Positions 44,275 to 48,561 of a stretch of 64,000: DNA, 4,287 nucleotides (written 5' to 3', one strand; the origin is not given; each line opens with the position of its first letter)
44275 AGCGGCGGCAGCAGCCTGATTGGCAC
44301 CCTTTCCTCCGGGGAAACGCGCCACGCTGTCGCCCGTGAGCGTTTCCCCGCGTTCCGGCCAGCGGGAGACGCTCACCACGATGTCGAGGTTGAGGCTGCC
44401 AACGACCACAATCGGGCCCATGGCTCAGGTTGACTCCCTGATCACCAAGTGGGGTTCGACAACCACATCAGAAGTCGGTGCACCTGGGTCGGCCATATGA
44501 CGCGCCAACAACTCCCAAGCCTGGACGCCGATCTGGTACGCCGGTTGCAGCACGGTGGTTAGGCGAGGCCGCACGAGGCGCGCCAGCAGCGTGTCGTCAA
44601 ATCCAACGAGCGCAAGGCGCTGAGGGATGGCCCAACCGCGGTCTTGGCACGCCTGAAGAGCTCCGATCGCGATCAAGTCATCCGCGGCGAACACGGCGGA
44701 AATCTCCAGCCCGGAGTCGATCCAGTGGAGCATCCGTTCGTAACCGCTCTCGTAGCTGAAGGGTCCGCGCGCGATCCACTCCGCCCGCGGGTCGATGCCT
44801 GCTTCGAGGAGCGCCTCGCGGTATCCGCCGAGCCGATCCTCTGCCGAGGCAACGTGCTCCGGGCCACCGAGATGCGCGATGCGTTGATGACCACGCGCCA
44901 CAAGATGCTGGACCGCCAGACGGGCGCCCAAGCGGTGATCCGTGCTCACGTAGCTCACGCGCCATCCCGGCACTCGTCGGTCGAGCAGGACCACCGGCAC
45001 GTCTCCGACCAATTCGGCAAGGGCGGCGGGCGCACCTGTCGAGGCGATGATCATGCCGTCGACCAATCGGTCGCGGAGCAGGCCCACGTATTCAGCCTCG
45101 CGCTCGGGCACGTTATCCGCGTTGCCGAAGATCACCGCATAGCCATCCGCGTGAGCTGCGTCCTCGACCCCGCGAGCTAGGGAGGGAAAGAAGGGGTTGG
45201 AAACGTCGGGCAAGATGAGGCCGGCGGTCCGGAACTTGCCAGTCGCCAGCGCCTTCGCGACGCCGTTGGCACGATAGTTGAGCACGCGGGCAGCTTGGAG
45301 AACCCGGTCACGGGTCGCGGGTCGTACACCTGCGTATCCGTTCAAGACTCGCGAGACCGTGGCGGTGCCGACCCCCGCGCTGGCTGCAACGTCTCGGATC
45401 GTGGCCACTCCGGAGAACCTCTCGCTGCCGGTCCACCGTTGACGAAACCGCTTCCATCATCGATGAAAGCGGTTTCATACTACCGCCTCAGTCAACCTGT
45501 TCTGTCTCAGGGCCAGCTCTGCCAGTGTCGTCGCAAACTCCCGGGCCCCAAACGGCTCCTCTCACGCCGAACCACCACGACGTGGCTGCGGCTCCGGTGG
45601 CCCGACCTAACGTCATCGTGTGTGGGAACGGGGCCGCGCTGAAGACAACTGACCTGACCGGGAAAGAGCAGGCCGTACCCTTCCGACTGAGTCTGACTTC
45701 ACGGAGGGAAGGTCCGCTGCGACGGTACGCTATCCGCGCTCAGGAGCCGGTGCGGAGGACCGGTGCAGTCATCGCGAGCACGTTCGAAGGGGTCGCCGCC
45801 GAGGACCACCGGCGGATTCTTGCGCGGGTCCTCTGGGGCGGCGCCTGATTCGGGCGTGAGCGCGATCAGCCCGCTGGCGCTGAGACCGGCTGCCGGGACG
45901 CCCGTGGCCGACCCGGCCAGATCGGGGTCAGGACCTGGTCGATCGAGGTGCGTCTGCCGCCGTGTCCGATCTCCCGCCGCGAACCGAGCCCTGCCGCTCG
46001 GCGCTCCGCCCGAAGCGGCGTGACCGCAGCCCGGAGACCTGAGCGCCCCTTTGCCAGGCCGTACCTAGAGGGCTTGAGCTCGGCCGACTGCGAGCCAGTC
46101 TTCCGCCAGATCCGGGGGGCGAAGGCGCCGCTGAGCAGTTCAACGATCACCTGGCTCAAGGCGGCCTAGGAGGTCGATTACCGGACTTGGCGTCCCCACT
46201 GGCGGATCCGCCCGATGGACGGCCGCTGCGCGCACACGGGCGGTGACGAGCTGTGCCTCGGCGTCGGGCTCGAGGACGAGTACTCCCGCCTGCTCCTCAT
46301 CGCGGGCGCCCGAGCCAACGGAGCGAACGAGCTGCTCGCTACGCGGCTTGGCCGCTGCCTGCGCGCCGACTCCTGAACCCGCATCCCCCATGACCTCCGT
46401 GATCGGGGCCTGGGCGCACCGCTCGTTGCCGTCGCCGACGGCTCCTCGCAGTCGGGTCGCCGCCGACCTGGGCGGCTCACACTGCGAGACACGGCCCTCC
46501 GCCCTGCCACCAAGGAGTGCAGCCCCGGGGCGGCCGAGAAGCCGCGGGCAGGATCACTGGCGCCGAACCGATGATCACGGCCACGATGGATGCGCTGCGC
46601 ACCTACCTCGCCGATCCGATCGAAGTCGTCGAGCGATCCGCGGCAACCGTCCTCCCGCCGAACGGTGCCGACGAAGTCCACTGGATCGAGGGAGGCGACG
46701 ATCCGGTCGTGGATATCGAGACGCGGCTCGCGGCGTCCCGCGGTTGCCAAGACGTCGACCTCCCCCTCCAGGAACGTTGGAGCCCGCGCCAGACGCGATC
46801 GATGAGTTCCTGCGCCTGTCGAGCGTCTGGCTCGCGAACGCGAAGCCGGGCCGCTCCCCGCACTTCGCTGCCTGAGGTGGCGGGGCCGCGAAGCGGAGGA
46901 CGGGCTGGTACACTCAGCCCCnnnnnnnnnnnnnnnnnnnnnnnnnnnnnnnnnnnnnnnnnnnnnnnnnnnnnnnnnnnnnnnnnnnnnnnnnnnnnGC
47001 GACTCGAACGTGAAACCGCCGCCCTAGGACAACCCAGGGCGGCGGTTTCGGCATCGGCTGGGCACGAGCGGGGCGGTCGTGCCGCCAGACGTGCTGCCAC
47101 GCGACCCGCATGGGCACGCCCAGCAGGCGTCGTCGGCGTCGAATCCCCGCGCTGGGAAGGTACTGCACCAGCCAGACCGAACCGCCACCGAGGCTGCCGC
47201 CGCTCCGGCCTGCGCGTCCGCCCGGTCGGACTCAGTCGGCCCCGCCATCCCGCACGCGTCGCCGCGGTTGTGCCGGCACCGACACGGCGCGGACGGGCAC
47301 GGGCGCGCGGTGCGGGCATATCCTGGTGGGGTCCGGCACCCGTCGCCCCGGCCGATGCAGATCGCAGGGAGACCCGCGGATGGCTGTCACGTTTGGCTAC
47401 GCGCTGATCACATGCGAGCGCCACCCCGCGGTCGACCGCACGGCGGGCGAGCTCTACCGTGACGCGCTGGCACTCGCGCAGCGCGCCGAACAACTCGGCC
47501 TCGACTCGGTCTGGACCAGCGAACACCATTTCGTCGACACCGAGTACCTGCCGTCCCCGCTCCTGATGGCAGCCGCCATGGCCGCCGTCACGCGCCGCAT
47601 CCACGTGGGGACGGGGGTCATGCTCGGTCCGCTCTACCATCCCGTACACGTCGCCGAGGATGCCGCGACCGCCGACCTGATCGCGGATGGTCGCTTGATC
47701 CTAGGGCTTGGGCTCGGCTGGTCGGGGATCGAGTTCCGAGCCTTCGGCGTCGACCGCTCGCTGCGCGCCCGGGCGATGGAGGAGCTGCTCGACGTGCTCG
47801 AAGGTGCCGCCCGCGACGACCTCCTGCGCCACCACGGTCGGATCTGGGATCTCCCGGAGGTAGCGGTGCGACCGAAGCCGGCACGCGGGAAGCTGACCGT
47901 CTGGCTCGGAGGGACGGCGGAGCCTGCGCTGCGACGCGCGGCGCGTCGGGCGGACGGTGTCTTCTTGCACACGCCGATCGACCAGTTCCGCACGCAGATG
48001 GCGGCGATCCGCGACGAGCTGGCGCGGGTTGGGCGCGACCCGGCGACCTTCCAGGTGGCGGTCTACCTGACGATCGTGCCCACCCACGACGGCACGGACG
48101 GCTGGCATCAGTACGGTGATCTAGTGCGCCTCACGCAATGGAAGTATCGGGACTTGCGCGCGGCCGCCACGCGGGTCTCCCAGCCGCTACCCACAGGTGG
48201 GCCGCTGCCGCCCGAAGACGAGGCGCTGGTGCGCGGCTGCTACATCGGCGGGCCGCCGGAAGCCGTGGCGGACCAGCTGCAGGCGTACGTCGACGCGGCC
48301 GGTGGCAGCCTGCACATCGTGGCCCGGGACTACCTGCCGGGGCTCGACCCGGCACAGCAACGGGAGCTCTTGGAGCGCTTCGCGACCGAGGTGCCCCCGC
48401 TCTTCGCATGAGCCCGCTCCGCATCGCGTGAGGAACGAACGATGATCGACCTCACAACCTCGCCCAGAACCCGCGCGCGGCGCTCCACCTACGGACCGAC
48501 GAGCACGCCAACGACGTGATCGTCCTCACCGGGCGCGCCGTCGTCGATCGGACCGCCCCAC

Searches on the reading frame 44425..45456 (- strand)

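Call 11: search_protein_families(library=pfam, proteins=[window:44425-45456:-], max_evalue=0.001)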
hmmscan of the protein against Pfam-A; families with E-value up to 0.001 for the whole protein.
window:44425-45456:- (343 aa): 4 families
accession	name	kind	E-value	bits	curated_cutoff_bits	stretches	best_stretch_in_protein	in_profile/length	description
PF13377.12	Peripla_BP_3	-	2.8e-41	141.8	26.5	1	182-343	1-167/167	Periplasmic binding protein-like domain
PF00532.27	Peripla_BP_1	-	9.7e-29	101.1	22.2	1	78-318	4-258/281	Periplasmic binding proteins and sugar binding domain of LacI family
PF13407.12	Peripla_BP_4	-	1.7e-20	74.1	35.1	1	79-321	2-254/258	Periplasmic binding protein domain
PF00356.27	LacI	-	4.3e-16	58.9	27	1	19-64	1-46/46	Bacterial regulatory proteins, lacI family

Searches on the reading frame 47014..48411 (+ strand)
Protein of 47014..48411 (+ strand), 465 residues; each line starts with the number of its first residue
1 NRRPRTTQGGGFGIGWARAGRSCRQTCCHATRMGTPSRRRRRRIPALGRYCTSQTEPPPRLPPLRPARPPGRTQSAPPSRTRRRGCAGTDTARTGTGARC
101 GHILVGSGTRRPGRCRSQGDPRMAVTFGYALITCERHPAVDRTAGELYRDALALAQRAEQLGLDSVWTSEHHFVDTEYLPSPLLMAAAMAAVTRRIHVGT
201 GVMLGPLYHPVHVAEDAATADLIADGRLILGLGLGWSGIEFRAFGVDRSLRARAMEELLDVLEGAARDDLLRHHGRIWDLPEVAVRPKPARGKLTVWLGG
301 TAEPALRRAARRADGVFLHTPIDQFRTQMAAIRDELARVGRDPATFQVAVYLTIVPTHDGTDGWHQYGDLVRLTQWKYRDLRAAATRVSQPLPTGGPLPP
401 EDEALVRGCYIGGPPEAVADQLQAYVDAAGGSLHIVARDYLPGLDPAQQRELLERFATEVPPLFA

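Call 11: search_protein_families(library=pfam, proteins=[window:47014-48411:+], max_evalue=0.001)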
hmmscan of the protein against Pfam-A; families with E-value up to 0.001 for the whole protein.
window:47014-48411:+ (465 aa): 1 family
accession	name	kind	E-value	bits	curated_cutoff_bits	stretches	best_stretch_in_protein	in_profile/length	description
PF00296.26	Bac_luciferase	-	3.7e-65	220.8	27.9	1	136-429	9-311/314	Luciferase-like monooxygenase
